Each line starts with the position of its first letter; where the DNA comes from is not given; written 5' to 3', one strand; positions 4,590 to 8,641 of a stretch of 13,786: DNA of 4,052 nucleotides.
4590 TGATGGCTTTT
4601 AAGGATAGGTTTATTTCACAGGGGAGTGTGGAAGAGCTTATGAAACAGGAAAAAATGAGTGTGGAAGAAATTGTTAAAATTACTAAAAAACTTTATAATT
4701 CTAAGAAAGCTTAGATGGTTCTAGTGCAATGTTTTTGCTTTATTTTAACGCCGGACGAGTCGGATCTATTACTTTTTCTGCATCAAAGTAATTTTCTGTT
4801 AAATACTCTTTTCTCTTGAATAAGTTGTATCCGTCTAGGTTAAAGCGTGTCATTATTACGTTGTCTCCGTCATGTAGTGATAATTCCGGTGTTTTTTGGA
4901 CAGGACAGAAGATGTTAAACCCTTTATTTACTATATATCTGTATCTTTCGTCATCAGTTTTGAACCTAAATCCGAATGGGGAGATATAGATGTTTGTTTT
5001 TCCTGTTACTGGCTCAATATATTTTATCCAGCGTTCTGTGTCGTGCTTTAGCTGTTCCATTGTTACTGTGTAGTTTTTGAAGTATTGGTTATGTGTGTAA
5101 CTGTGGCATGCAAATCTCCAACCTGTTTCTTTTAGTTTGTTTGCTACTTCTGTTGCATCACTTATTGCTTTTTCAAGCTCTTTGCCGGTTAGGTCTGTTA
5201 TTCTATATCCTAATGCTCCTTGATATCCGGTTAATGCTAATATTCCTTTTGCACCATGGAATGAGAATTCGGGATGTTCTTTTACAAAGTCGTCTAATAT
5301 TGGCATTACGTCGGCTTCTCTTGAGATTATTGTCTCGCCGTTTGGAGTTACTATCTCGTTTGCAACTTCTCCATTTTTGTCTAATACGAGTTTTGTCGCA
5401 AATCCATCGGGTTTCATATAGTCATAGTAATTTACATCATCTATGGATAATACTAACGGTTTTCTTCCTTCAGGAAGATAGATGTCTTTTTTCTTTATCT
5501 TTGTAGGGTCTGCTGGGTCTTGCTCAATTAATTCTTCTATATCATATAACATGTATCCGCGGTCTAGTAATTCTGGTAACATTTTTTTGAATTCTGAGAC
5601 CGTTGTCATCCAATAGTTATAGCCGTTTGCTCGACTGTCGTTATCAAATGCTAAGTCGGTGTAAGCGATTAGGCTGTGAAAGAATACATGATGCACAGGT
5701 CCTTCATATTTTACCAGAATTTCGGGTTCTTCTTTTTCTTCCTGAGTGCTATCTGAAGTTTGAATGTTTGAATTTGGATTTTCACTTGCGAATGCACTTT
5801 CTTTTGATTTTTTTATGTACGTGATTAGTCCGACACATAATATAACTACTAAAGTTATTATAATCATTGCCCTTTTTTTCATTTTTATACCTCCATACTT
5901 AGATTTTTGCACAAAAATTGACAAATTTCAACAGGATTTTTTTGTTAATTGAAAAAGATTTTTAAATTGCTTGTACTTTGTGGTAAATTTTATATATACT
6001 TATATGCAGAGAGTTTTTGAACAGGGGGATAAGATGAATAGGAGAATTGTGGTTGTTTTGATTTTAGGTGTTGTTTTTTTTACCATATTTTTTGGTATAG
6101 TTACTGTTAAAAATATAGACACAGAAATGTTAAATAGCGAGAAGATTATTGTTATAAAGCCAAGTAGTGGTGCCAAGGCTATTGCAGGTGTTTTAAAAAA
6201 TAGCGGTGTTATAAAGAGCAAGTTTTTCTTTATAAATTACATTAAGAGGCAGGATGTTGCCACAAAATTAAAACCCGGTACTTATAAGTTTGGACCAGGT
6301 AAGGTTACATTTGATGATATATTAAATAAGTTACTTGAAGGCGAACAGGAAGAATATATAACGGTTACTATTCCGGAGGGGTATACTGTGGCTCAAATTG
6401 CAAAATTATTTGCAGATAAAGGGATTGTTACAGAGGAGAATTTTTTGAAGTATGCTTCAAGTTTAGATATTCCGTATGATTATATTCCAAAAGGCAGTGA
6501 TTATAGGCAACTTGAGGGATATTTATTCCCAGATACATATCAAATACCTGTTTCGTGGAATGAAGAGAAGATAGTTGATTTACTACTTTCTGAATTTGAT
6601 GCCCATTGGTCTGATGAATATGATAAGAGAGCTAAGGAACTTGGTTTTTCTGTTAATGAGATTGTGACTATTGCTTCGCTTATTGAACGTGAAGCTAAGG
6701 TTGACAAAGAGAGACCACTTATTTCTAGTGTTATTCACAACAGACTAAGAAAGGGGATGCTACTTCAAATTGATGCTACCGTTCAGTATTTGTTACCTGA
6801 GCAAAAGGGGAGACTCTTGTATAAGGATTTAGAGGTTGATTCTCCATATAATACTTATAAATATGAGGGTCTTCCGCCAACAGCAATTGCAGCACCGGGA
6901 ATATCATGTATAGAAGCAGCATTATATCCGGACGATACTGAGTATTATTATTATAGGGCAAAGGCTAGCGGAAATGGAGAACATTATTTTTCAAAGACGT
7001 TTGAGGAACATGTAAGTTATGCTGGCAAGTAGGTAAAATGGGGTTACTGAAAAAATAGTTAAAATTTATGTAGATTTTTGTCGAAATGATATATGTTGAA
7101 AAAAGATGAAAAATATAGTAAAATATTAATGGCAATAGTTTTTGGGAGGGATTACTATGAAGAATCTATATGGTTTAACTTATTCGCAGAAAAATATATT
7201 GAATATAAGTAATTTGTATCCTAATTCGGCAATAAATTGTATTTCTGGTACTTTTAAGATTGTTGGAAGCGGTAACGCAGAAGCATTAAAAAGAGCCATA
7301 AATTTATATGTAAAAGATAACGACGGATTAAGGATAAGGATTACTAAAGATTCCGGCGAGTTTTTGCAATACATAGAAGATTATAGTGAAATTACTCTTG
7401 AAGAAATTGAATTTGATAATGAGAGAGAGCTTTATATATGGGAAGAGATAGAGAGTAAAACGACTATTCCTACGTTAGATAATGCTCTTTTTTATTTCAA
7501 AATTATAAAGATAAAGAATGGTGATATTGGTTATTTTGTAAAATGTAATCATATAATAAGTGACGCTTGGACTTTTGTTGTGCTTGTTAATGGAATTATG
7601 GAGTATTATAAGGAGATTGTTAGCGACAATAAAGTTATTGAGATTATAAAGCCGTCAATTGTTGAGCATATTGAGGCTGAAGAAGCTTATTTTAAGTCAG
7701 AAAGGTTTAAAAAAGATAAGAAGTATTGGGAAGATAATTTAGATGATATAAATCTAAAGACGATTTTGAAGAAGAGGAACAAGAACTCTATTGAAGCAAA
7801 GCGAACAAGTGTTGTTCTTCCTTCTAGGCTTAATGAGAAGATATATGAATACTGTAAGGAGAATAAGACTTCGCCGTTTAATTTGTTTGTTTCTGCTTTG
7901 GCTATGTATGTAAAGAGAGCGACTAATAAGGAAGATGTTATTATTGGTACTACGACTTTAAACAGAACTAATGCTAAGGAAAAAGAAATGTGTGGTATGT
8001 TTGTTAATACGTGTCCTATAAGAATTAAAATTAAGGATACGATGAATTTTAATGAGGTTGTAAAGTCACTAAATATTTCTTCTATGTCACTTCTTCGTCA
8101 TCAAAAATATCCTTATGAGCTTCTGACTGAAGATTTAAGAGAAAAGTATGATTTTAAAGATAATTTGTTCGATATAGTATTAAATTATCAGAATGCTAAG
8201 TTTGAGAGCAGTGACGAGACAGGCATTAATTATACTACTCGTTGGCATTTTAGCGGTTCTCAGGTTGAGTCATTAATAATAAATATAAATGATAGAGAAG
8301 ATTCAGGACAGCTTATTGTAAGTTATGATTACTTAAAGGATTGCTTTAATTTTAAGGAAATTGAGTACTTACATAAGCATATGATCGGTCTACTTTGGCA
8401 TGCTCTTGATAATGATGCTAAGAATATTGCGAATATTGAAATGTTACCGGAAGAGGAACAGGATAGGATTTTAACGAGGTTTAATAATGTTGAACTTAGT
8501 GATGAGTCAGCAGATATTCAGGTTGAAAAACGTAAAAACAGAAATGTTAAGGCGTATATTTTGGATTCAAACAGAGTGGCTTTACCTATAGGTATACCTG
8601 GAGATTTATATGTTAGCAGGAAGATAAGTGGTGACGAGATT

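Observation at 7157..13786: A 6.6-kb open reading frame missing from the ORF track is the 5' part of an NRPS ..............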

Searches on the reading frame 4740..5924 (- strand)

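Call 6: search_protein_families(library=pfam, proteins=[window:4740-5924:-], max_evalue=0.001)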
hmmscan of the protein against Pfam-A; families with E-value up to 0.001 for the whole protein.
window:4740-5924:- (394 aa): 1 family
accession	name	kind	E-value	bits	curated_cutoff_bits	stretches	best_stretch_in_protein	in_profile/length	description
PF01522.26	Polysacc_deac_1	-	1.4e-05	25.5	23.1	1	252-318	42-106/124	Polysaccharide deacetylase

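Call 21: search_protein_families(library=ncbifam, proteins=[window:4740-5924:-], max_evalue=0.001)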
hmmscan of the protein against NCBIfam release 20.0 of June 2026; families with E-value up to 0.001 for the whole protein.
window:4740-5924:- (394 aa): 0 families

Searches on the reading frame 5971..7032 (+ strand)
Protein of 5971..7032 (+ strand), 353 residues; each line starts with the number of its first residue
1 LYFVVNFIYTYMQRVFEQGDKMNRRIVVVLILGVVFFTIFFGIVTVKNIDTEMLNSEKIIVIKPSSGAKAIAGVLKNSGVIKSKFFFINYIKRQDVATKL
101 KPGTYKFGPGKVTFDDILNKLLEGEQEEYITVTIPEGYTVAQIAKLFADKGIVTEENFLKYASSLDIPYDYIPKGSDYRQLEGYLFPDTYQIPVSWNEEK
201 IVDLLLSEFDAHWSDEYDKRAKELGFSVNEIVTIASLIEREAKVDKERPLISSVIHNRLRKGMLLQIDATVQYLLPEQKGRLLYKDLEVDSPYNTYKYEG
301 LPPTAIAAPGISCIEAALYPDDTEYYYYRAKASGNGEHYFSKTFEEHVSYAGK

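Call 6: search_protein_families(library=pfam, proteins=[window:5971-7032:+], max_evalue=0.001)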
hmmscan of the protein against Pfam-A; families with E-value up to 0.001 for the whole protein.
window:5971-7032:+ (353 aa): 1 family
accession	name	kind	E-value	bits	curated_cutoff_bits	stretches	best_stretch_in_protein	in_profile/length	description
PF02618.21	YceG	-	2.3e-86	290.1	32.4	1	60-349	1-271/275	YceG-like family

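Call 21: search_protein_families(library=ncbifam, proteins=[window:5971-7032:+], max_evalue=0.001)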
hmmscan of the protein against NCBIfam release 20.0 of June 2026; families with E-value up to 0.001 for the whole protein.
window:5971-7032:+ (353 aa): 2 families
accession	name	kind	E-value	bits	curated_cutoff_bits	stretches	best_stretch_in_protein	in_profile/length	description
TIGR00247.1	TIGR00247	hypoth_equivalog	9.7e-74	248.5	103.4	1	28-348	11-334/347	endolytic transglycosylase MltG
NF007619.0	PRK10270.1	equivalog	3.7e-39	134.7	532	1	27-347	7-323/340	cell division protein YceG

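Call 55: find_encoding_contigs(protein=window:5980-7032:+, flank=10000, max_places=4)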
Protein window:5980-7032:+ (350 aa): 1 contig read that carries it; 1 place shown.
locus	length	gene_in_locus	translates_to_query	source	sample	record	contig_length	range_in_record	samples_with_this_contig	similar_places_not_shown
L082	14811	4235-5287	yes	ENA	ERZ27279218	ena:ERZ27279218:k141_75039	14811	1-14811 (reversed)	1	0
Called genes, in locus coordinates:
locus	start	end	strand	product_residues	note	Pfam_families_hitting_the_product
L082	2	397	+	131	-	?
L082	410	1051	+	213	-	PF02163:Peptidase_M50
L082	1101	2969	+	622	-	PF13292:DXP_synthase_N, PF00456:Transketolase_N (faint), PF02779:Transket_pyr, PF02780:Transketolase_C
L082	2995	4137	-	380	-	PF01522:Polysacc_deac_1 (weak)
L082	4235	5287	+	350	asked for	PF02618:YceG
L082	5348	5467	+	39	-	-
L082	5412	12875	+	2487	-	PF00668:Condensation, PF00550:PP-binding, PF00668:Condensation, PF00501:AMP-binding, PF00550:PP-binding, PF00975:Thioesterase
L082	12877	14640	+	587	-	PF16927:HisKA_7TM, PF13426:PAS_9 (weak), PF00512:HisKA, PF02518:HATPase_c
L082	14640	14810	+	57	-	?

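Call 61: search_protein_families(library=pfam, proteins=[L082:12877-14640:+], max_evalue=1)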
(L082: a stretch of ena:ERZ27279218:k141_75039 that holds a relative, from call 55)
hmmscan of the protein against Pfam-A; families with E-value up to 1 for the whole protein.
L082:12877-14640:+ (587 aa): 8 families
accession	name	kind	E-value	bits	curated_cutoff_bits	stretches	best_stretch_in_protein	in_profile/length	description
PF16927.11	HisKA_7TM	-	1.9e-32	113.4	28.6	1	10-235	2-224/224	N-terminal 7TM region of histidine kinase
PF02518.31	HATPase_c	-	2.2e-20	73.6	26.4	1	477-583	3-110/111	Histidine kinase-, DNA gyrase B-, and HSP90-like ATPase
PF00512.31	HisKA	-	4.2e-08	33.6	26.9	1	368-425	2-58/66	His Kinase A (phospho-acceptor) domain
PF13426.13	PAS_9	-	6.2e-06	26.9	27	1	247-351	2-103/103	PAS domain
PF13188.13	PAS_8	-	0.0056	17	21.8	1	238-274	3-40/65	PAS domain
PF09111.16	SLIDE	-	0.037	14.5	24.8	0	383-431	35-84/116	SLIDE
PF12860.13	PAS_7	-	0.063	13.9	27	1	243-356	2-114/115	PAS fold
PF08448.16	PAS_4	-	0.17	12.6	23.1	1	247-354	6-110/110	PAS fold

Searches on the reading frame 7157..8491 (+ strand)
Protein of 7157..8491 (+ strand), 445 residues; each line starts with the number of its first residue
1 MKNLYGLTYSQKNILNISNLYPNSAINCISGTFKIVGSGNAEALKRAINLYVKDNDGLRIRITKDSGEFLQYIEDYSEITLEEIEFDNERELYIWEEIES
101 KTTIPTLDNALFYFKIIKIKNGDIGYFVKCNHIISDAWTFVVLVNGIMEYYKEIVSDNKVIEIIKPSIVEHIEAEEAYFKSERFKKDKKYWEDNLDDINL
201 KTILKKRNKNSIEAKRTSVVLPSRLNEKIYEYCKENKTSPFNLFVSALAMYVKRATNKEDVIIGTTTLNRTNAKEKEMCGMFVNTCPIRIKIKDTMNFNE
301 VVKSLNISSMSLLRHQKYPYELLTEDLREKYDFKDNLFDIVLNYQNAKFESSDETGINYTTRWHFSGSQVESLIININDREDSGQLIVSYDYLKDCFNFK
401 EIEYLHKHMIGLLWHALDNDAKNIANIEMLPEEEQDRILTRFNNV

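Call 36: search_solved_structures(query=window:7157-8491:+, max_evalue=0.00001, show_alignments=1)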
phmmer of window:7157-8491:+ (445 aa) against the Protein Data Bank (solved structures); distinct sequences matched with E-value up to 0.00001: 41.
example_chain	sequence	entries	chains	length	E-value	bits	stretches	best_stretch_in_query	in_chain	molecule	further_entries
2jgp_A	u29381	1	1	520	1.4e-19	73.6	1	34-430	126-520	TYROCIDINE SYNTHETASE 3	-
6p1j_A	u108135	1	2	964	3.2e-19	72.4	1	6-444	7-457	Txo2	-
6oyf_A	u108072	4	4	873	4.5e-18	68.6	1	25-444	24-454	Txo1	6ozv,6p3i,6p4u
7c1k_A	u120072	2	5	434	1.2e-17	67.2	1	2-402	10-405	Non-ribosomal peptide synthetase modules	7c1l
7c1h_A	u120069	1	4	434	1.7e-17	66.7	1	2-402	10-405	Non-ribosomal peptide synthetase modules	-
1l5a_A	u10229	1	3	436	2.4e-16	62.9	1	19-327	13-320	amide synthase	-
9rde_A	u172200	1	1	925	3.2e-16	62.5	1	126-352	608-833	Bacitracin synthase 3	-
8f7f_A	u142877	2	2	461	3.7e-16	62.3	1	3-371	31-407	Surfactin synthetase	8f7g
7c1p_A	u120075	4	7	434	3.7e-16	62.3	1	2-402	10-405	Non-ribosomal peptide synthetase modules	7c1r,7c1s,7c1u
5u89_A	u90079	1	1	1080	4.7e-16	62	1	129-444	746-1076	Amino acid adenylation domain protein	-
8f7h_A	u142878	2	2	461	7.9e-16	61.2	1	3-371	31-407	Surfactin synthetase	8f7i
6n8e_A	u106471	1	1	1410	1.8e-15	60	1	8-326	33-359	holo-ObiF1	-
2vsq_A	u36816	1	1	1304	7.7e-15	57.9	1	3-443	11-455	SURFACTIN SYNTHETASE SUBUNIT 3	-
4jn3_A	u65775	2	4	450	4.7e-13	52.1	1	87-326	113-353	CDA peptide synthetase I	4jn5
5du9_A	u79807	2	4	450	6e-13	51.7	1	87-326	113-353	CDA peptide synthetase I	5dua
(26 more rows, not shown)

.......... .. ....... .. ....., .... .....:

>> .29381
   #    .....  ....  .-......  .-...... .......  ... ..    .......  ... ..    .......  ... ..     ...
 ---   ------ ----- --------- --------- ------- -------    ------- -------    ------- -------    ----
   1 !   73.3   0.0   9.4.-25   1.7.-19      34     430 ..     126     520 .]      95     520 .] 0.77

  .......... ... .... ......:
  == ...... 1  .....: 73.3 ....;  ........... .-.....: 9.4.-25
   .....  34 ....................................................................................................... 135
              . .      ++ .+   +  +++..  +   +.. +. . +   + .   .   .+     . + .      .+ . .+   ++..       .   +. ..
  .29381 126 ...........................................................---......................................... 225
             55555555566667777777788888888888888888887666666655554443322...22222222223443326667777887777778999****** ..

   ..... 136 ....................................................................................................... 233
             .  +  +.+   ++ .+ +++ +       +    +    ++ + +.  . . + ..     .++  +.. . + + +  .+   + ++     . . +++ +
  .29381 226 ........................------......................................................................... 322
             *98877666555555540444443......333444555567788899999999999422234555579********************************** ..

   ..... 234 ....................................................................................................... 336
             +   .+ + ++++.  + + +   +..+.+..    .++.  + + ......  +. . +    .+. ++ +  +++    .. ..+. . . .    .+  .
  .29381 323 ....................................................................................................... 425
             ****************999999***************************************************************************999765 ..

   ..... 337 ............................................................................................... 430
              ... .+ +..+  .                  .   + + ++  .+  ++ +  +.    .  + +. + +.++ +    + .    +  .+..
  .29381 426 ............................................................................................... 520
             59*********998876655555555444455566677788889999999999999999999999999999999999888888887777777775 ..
